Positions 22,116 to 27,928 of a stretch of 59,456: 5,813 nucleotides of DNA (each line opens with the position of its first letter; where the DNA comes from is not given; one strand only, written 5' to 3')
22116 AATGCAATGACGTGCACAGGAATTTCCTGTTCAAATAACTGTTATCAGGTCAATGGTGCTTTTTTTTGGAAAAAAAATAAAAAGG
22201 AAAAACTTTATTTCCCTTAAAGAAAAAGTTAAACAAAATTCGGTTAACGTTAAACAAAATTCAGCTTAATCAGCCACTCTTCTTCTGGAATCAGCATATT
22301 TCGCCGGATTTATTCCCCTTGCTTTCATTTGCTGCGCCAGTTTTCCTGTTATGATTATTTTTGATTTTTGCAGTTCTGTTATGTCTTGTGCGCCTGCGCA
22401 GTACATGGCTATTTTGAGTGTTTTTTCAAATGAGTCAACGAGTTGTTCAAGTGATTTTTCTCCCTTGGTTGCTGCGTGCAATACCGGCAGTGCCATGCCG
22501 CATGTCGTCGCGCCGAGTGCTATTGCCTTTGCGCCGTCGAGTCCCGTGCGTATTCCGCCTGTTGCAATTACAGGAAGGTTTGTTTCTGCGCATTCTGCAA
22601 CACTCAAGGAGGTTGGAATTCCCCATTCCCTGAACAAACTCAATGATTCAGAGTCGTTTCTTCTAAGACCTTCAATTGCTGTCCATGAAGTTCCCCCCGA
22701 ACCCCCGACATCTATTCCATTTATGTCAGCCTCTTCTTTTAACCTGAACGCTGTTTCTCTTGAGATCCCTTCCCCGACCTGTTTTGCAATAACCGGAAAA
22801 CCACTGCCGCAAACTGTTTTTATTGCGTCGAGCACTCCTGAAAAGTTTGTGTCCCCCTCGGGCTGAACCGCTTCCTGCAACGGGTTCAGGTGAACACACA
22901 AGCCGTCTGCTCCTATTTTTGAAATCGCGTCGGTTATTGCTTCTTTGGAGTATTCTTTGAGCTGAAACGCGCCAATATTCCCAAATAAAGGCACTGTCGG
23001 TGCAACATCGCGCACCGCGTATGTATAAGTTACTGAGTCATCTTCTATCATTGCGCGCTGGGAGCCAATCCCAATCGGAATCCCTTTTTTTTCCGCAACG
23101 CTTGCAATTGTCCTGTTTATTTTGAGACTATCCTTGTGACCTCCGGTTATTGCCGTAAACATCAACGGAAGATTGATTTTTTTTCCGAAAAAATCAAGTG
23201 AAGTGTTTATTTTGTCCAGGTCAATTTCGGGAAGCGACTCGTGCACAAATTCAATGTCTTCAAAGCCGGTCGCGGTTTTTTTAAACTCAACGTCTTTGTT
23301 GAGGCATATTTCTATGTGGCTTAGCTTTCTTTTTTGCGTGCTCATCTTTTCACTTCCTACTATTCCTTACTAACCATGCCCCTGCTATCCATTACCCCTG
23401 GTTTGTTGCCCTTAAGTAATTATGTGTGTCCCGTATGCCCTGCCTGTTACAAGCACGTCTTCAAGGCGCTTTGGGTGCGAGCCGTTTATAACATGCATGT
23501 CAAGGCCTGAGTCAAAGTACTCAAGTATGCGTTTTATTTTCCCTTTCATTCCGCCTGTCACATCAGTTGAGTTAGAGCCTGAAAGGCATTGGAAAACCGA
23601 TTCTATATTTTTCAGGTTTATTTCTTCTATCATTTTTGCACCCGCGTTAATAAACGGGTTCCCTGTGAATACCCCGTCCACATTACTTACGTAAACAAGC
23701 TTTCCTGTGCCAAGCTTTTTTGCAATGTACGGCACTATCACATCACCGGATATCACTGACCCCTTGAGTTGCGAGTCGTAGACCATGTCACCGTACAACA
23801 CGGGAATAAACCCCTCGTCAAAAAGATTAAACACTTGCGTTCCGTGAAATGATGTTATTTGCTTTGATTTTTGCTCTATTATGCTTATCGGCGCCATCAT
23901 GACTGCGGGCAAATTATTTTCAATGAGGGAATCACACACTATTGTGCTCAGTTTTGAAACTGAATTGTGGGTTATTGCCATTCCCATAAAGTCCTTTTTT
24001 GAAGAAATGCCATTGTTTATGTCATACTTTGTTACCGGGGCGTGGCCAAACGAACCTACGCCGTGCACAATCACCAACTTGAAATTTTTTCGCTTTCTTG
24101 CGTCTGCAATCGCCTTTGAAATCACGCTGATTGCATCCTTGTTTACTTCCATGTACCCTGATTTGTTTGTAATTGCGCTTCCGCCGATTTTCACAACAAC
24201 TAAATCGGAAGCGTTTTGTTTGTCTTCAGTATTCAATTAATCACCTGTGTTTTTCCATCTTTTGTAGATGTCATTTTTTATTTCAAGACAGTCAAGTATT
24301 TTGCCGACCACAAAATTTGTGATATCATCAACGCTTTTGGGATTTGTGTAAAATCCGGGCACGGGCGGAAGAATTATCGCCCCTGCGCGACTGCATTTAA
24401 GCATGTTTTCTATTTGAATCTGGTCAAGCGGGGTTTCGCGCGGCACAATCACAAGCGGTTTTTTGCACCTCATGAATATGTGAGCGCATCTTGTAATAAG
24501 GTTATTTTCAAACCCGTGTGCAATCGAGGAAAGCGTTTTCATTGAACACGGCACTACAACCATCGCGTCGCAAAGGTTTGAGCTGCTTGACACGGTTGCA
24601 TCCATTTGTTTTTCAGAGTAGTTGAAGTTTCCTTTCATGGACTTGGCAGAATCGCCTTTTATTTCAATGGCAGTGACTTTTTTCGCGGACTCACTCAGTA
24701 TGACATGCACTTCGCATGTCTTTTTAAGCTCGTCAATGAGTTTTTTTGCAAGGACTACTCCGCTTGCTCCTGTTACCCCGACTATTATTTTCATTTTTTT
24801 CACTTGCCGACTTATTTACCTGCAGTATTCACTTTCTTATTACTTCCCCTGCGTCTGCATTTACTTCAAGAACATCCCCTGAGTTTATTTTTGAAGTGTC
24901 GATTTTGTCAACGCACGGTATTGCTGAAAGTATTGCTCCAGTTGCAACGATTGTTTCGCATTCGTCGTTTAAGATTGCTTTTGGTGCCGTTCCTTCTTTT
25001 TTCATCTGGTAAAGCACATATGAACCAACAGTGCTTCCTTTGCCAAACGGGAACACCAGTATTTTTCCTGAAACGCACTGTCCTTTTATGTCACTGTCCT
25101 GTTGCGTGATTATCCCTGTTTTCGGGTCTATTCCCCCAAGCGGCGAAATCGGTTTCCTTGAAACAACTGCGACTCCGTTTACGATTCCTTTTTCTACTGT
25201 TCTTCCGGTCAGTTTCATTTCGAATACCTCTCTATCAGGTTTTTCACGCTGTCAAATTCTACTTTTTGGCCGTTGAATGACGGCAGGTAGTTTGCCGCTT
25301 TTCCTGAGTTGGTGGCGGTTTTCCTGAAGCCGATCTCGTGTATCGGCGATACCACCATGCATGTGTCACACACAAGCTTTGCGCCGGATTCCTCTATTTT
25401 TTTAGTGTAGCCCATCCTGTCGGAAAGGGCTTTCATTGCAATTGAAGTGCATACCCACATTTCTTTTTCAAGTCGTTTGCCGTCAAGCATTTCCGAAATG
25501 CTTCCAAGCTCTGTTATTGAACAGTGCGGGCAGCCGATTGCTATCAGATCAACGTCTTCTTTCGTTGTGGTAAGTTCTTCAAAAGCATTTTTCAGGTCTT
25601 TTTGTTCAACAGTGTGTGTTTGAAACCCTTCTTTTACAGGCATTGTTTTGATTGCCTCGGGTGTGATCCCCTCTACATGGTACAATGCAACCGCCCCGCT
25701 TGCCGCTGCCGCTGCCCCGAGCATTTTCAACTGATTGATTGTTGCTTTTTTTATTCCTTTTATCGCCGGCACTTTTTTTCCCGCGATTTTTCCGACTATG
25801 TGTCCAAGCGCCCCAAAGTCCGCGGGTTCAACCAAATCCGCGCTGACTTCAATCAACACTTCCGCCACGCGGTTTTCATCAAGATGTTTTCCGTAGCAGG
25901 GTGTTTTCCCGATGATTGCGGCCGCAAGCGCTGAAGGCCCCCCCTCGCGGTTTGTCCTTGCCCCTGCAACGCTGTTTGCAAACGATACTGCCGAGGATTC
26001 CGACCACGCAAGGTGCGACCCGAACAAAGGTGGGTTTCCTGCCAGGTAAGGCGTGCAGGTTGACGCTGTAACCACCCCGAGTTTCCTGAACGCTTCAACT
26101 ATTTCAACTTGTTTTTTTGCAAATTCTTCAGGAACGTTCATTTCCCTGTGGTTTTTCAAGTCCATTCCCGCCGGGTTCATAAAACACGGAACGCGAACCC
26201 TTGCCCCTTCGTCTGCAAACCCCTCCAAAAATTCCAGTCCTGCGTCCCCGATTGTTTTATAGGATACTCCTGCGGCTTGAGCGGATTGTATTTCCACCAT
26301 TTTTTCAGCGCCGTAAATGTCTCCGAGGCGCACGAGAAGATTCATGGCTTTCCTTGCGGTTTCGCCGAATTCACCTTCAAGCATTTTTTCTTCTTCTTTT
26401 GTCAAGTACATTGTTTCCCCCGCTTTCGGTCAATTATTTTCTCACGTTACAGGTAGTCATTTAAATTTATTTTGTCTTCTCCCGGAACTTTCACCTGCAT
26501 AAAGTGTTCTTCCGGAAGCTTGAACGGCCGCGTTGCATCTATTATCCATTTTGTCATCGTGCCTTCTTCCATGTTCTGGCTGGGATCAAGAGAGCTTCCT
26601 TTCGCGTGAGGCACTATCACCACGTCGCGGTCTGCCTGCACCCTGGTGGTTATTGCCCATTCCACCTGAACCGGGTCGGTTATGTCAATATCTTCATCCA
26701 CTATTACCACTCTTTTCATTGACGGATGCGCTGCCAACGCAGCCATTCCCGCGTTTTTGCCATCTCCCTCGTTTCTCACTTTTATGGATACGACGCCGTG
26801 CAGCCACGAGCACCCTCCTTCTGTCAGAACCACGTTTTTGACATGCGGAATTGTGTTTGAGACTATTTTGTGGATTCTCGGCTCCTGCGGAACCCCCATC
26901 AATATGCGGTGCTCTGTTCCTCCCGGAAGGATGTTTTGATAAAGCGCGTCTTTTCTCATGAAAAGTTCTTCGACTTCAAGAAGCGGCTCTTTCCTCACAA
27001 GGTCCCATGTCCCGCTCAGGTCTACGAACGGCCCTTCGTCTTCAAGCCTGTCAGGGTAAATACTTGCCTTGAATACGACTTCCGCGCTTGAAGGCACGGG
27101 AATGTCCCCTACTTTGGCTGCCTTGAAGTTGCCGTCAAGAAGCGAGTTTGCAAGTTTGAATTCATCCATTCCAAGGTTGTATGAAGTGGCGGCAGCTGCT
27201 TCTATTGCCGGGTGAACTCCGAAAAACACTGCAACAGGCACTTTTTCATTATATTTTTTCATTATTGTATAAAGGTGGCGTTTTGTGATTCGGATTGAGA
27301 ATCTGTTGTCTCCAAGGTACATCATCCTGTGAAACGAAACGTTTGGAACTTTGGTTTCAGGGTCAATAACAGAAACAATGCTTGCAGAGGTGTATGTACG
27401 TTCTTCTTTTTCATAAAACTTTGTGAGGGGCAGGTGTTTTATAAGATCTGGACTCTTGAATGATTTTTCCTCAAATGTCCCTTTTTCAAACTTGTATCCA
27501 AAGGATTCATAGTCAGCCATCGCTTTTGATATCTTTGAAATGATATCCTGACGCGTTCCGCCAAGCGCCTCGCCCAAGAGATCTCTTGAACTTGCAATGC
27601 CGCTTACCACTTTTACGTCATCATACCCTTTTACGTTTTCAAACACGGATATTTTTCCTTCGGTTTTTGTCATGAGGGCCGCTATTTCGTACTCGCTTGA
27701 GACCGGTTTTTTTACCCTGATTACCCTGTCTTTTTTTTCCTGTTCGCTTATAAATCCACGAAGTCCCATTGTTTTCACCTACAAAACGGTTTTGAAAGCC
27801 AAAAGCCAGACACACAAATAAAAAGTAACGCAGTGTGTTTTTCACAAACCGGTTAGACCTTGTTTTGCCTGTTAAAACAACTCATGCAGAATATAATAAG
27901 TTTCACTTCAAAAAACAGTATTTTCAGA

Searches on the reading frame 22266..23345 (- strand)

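Call 9: search_protein_families(library=pfam, proteins=[window:22266-23345:-], max_evalue=0.01)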
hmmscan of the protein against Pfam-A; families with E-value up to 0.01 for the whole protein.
window:22266-23345:- (359 aa): 4 families
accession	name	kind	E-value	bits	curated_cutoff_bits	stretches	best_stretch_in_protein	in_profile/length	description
PF01070.24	FMN_dh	-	1.3e-21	77.5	24.9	2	248-330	265-348/350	FMN-dependent dehydrogenase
PF00478.31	IMPDH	-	8.6e-05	22.1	25.6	1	249-282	196-233/345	IMP dehydrogenase / GMP reductase domain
PF01180.27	DHO_dh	-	0.0026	17.5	27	1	248-284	232-268/291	Dihydroorotate dehydrogenase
PF01645.23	Glu_synthase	-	0.0079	15.8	20.4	0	242-289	253-308/369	Conserved region in glutamate synthase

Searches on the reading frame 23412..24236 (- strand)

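Call 9: search_protein_families(library=pfam, proteins=[window:23412-24236:-], max_evalue=0.01)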
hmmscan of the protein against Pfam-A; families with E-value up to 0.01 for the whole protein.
window:23412-24236:- (274 aa): 1 family
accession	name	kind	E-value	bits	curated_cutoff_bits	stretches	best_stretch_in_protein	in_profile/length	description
PF00696.33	AA_kinase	-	7e-40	137.7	24.9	1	12-251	2-234/234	Amino acid kinase family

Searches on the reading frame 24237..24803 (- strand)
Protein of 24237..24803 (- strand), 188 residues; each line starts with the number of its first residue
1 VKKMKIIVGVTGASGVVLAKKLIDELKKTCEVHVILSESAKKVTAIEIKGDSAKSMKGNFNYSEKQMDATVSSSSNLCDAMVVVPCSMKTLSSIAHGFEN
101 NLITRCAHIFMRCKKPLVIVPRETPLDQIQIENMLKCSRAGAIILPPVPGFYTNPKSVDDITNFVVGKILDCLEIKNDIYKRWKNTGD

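Call 9: search_protein_families(library=pfam, proteins=[window:24237-24803:-], max_evalue=0.01)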
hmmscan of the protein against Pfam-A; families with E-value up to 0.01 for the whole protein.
window:24237-24803:- (188 aa): 1 family
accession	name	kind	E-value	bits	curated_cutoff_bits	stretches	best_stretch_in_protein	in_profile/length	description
PF02441.25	Flavoprotein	-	3.7e-46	157.1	22.7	1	4-172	1-161/162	Flavoprotein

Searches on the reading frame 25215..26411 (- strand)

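Call 9: search_protein_families(library=pfam, proteins=[window:25215-26411:-], max_evalue=0.01)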
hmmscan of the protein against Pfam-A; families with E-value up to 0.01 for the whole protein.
window:25215-26411:- (398 aa): 1 family
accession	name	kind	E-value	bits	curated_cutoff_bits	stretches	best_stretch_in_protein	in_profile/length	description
PF04412.18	AcnX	-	2.9e-161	537.1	31.5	1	1-394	1-400/400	Aconitase X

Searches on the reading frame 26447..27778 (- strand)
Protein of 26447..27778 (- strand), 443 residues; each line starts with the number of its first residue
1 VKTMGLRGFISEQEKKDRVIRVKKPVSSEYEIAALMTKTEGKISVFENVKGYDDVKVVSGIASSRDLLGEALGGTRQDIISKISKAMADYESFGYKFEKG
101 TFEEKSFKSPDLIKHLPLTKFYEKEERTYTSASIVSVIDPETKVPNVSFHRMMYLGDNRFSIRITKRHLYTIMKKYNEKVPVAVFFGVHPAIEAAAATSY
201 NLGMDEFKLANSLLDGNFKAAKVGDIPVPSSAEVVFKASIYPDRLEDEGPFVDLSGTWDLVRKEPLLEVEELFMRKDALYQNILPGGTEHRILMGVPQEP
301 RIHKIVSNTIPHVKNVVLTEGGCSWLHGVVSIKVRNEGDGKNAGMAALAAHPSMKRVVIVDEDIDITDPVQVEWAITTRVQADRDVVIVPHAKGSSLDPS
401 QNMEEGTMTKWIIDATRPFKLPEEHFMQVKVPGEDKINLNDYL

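Call 9: search_protein_families(library=pfam, proteins=[window:26447-27778:-], max_evalue=0.01)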
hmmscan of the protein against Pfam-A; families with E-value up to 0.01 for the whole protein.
window:26447-27778:- (443 aa): 3 families
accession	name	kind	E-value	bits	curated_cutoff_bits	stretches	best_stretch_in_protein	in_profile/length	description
PF01977.22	UbiD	-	1.1e-44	152.6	23.3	1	103-287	11-205/206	3-octaprenyl-4-hydroxybenzoate carboxy-lyase Rift-related domain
PF20696.2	UbiD_C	-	3e-36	124.7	24.2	1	292-415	2-127/127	3-octaprenyl-4-hydroxybenzoate carboxy-lyase C-terminal domain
PF20695.2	UbiD_N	-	4.3e-14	52.8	24.3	1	10-87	1-78/78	3-octaprenyl-4-hydroxybenzoate carboxy-lyase N-terminal domain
